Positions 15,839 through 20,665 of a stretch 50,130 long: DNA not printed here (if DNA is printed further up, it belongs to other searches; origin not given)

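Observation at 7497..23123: A two-part CBM-like cassette recurs about ten times across five giant secreted proteins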

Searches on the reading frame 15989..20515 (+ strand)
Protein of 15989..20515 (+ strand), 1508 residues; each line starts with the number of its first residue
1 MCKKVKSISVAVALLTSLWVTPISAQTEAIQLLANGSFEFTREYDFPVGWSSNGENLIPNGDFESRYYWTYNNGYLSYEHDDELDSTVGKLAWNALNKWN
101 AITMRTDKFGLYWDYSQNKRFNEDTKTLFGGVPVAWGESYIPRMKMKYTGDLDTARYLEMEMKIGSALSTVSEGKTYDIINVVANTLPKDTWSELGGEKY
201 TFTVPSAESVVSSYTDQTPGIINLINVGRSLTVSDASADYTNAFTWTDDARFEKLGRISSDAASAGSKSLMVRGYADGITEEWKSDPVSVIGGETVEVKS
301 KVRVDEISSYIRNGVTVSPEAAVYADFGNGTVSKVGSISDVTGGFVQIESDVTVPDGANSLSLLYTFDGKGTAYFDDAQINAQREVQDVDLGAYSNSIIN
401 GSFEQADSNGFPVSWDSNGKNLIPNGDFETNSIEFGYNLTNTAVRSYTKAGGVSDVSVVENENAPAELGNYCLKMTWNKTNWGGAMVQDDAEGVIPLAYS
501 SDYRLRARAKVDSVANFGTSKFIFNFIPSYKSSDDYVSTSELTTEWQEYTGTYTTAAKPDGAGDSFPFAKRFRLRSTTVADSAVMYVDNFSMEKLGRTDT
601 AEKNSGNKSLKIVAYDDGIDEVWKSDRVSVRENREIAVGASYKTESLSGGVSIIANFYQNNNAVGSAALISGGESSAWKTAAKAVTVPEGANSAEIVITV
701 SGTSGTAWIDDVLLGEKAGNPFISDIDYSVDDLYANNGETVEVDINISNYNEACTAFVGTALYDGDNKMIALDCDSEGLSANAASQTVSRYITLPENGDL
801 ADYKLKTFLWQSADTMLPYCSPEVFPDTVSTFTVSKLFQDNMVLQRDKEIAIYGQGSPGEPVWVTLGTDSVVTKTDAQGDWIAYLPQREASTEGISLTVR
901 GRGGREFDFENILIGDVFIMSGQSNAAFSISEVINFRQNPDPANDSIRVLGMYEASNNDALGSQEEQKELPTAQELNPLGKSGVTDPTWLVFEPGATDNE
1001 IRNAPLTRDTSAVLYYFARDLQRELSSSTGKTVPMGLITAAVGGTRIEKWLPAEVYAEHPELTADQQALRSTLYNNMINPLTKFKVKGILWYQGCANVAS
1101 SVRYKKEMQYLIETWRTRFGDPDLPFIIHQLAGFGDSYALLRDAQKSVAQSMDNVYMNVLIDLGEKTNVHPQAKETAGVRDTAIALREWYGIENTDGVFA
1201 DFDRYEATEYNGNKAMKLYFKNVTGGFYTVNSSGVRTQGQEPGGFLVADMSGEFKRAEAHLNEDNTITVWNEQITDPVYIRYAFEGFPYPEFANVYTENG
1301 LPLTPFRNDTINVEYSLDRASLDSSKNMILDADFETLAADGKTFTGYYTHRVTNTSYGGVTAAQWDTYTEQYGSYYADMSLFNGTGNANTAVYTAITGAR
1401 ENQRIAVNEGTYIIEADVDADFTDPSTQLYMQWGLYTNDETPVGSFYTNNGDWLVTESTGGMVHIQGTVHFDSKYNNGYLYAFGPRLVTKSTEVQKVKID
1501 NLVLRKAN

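Call 4: search_protein_families(library=pfam, proteins=[window:15989-20515:+], max_evalue=0.01)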
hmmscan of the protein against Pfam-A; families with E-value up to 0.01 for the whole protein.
window:15989-20515:+ (1508 aa): 2 families
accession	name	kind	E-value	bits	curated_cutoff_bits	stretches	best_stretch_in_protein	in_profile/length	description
PF03629.24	SASA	-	3.3e-22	79.7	24.8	1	916-1171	3-208/226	Carbohydrate esterase, sialic acid-specific acetylesterase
PF02018.23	CBM_4_9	-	4.6e-06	27.5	25.9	1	421-560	2-123/136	Carbohydrate binding domain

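Call 19: search_protein_families(library=ncbifam, max_evalue=0.01, proteins=[window:15989-20515:+])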
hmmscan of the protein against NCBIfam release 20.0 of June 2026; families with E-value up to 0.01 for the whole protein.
window:15989-20515:+ (1508 aa): 2 families
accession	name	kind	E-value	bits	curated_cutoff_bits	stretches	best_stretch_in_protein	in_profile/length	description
NF033510.3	Ca_tandemer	repeat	0.0012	19.1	50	1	828-897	8-84/96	Ca2+-stabilized repeat-containing adhesin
NF033675.1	NTTRR-F1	subfamily_domain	0.0078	16.4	70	0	672-714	107-152/155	NTTRR-F1 domain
